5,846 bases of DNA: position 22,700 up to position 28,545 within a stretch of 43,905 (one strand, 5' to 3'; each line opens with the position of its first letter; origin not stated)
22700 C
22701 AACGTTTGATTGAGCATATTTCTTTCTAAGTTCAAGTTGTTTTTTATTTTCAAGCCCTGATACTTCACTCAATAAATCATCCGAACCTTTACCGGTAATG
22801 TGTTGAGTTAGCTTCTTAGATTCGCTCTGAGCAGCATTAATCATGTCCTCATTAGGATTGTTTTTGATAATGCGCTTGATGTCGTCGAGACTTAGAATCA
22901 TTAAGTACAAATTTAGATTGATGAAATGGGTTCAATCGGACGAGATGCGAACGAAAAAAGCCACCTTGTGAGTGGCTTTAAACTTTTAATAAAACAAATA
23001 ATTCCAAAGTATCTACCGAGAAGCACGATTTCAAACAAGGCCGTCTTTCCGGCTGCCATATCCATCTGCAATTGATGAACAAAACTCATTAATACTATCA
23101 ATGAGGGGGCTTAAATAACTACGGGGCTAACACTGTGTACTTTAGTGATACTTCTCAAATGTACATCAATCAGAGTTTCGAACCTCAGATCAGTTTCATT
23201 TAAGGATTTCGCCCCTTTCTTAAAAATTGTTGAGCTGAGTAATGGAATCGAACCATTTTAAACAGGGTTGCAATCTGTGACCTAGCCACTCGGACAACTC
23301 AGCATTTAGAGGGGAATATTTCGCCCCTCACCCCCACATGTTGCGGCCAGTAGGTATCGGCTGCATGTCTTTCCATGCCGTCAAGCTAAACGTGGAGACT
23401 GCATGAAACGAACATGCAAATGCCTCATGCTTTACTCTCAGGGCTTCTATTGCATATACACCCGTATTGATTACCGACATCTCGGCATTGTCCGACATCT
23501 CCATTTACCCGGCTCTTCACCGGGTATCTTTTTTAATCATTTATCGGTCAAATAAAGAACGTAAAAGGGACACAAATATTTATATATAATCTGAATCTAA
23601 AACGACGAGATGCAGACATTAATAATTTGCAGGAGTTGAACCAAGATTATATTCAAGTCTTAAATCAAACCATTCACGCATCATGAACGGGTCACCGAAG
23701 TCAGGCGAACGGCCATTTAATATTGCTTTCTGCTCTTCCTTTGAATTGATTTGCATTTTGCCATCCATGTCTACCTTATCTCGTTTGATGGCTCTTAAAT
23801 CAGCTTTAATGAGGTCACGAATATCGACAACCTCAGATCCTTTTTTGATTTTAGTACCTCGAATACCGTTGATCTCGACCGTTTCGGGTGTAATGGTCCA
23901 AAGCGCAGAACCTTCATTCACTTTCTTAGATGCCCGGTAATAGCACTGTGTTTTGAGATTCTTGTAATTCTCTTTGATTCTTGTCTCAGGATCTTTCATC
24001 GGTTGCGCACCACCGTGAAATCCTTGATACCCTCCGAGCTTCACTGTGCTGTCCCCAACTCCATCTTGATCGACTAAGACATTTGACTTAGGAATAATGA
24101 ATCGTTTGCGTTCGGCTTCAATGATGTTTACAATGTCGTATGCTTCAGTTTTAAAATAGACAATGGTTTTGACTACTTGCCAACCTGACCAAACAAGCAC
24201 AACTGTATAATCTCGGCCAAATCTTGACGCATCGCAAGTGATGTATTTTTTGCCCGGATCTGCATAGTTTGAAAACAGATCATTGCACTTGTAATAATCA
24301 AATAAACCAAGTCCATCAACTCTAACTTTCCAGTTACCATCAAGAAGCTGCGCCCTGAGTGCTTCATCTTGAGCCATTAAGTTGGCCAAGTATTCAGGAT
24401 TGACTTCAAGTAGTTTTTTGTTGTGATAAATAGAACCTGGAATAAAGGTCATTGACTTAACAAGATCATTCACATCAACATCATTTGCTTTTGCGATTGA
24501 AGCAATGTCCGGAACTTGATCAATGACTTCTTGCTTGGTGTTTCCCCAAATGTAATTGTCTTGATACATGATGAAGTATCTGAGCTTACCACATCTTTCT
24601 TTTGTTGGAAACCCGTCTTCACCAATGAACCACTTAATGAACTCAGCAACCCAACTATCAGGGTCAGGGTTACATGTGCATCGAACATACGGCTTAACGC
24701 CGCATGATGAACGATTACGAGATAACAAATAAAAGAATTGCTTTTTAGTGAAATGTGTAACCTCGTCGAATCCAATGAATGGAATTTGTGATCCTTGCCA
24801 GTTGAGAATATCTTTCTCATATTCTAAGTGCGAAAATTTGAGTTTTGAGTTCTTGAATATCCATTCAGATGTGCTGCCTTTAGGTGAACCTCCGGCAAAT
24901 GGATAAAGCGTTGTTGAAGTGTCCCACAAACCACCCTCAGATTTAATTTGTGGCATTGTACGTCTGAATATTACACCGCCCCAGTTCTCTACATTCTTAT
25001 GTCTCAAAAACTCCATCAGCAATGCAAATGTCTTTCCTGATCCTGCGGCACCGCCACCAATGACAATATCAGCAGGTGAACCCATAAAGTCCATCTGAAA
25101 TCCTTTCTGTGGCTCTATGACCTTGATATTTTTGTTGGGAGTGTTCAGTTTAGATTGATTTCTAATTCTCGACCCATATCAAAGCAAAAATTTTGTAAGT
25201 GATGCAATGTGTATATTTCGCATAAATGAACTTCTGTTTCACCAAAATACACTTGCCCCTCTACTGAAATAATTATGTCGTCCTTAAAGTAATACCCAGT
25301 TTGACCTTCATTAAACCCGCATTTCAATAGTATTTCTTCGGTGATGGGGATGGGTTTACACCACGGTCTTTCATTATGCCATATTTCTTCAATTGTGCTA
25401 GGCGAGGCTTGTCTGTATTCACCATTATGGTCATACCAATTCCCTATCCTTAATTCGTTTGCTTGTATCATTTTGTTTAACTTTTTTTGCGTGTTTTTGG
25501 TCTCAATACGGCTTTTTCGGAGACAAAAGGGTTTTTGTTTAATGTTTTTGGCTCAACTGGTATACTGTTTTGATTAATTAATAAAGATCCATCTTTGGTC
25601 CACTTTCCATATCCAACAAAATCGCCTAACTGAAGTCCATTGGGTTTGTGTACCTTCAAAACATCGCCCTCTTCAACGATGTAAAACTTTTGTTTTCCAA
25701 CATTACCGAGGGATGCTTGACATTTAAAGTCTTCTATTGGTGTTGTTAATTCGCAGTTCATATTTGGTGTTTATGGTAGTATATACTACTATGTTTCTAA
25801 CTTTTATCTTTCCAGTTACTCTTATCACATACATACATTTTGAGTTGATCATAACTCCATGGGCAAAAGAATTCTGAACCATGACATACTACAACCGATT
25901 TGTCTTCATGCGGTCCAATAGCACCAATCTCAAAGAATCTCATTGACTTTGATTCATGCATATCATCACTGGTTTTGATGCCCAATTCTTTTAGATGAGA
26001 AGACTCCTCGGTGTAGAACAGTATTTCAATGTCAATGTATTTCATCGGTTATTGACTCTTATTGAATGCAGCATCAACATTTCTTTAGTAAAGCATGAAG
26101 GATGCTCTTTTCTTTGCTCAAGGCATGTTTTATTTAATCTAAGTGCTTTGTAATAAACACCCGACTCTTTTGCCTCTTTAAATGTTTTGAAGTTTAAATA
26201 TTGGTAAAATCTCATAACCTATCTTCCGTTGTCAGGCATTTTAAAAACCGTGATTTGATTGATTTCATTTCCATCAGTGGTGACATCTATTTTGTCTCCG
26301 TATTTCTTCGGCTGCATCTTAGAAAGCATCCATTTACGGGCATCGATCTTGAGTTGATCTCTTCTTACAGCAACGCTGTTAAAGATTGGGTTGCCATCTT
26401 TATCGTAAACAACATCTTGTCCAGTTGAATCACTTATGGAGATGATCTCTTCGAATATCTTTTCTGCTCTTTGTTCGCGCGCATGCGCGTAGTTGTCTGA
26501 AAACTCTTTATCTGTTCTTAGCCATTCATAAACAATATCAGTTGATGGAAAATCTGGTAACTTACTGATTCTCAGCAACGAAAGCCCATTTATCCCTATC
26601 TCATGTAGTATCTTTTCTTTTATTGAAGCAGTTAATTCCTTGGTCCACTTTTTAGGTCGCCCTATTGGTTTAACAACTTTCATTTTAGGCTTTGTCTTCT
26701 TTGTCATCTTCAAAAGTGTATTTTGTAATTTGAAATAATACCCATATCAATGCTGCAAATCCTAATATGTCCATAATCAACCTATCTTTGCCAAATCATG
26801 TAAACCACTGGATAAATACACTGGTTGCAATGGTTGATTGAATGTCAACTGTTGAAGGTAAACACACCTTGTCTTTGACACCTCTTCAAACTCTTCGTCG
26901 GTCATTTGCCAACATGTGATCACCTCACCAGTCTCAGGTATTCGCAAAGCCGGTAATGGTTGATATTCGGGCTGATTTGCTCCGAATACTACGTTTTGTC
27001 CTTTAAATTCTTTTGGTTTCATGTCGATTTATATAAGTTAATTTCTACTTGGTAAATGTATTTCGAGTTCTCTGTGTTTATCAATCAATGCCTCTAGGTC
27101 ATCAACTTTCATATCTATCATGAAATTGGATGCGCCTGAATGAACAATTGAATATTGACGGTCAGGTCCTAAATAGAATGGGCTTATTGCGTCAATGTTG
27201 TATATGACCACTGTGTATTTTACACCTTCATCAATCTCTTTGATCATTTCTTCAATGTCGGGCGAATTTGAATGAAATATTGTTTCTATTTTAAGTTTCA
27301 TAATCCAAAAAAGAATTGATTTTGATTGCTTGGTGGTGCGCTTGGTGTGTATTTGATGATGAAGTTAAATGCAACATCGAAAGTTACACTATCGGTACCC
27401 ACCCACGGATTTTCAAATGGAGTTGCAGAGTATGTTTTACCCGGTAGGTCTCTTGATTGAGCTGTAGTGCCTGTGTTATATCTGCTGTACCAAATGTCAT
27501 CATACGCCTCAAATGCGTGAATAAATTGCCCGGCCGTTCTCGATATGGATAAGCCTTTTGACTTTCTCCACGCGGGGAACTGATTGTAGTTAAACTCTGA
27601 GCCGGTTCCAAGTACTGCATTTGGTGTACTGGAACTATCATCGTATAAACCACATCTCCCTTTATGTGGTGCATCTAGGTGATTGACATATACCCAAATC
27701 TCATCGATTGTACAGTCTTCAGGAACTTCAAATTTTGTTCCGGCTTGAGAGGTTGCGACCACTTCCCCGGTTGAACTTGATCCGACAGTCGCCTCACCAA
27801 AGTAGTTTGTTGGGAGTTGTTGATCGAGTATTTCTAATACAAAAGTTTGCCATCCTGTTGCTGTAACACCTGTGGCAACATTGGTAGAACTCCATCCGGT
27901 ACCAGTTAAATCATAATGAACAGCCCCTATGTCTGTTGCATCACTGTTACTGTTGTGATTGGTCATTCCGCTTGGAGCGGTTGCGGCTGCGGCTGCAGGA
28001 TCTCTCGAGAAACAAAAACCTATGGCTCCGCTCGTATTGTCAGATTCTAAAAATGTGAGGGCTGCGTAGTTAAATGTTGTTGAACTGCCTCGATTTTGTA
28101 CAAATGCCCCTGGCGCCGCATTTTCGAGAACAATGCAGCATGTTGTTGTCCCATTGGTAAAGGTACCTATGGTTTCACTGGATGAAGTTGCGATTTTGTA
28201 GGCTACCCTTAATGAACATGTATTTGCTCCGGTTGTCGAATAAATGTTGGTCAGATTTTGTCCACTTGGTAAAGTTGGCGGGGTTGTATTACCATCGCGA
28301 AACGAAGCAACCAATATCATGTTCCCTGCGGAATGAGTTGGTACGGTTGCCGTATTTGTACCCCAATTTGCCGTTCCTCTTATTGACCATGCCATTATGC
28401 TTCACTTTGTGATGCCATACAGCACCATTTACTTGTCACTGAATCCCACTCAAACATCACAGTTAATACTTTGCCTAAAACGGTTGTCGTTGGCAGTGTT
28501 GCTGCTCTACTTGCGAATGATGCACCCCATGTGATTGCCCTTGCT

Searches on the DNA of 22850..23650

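Call 70: search_rna_families(source=window, start=22850, end=23650, threshold=evalue, max_evalue=1)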
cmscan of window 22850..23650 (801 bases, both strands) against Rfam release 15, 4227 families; matches with E-value up to 1: 3.
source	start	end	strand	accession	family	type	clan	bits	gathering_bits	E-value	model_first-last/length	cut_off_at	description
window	23233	23303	-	RF00005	tRNA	Gene; tRNA;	CL00001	43.7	29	6.7e-08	1-71/71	no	tRNA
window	22955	23049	-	RF00078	MicA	Gene; sRNA;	-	24.1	41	0.28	1-75/75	no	MicA sRNA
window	22953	23001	-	RF01388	isrD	Gene; sRNA;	-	20.5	37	0.19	1-51/51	no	isrD Hfq binding RNA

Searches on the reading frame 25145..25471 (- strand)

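Call 11: search_protein_families(library=phrogs, proteins=[window:25145-25471:-], max_evalue=0.001)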
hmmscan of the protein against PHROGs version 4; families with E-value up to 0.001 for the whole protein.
window:25145-25471:- (108 aa): 1 family
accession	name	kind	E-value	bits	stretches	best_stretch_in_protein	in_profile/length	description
phrog_10066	-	unknown function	6.2e-12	46.9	1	2-106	1-135/136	-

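Call 12: search_protein_families(library=pfam, proteins=[window:25145-25471:-], max_evalue=0.01)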
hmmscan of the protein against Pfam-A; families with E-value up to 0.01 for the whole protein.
window:25145-25471:- (108 aa): 0 families

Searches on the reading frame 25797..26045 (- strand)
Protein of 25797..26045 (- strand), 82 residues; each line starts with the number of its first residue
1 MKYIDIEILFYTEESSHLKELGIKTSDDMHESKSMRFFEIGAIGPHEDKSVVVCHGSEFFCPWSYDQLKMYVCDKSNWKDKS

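Call 33: search_protein_families(library=pfam, proteins=[window:25797-26045:-], max_evalue=0.05)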
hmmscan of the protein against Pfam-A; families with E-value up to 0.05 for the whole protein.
window:25797-26045:- (82 aa): 1 family
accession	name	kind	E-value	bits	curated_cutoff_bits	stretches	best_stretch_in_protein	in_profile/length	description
PF11635.14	Med16_N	-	0.0038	16.8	21.7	1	9-57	73-123/315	Mediator complex subunit 16, N-terminal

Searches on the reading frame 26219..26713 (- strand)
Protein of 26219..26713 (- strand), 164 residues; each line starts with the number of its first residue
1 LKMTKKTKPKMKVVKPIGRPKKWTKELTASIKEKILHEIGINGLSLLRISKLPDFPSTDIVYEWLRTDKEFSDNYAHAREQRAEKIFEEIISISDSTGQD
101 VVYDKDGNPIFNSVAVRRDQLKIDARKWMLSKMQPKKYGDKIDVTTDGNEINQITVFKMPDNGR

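Call 11: search_protein_families(library=phrogs, proteins=[window:26219-26713:-], max_evalue=0.001)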
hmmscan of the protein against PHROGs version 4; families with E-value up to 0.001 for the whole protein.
window:26219-26713:- (164 aa): 2 families
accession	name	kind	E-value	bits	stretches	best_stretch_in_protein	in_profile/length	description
phrog_1482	-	head and packaging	3.8e-37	128.1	1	12-156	4-131/147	terminase small subunit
phrog_4044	-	head and packaging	1.9e-06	28.5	1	20-155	17-145/180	terminase small subunit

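Call 12: search_protein_families(library=pfam, proteins=[window:26219-26713:-], max_evalue=0.01)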
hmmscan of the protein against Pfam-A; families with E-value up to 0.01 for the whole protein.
window:26219-26713:- (164 aa): 2 families
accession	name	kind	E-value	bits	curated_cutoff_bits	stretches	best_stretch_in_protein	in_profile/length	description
PF20901.3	Sf6_terminase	-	3.1e-31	108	27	1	29-144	3-105/106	Bacteriophage Sf6, terminase small subunit-like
PF21737.2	DUF6865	-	0.0083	16.5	23.2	0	45-101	16-69/71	Family of unknown function (DUF6865)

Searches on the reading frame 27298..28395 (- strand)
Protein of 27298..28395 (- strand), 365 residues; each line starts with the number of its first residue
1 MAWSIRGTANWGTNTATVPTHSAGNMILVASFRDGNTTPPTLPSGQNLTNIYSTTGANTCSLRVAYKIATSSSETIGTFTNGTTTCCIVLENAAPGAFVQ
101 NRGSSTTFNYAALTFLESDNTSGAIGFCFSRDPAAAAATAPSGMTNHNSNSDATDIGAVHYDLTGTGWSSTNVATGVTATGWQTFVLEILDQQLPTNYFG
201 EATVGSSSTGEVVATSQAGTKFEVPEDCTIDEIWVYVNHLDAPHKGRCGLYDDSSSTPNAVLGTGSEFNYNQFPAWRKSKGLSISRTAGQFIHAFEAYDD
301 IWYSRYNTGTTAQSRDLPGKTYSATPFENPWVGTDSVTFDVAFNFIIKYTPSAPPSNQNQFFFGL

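Call 11: search_protein_families(library=phrogs, proteins=[window:27298-28395:-], max_evalue=0.001)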
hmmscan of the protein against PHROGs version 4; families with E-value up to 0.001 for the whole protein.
window:27298-28395:- (365 aa): 2 families
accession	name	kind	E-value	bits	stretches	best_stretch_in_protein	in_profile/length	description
phrog_36177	-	unknown function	7.2e-27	95.6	1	14-192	29-214/503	-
phrog_13352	-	tail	1.4e-10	41.1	1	13-213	131-336/702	minor tail protein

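Call 12: search_protein_families(library=pfam, proteins=[window:27298-28395:-], max_evalue=0.01)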
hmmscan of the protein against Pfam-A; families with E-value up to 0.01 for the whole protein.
window:27298-28395:- (365 aa): 0 families
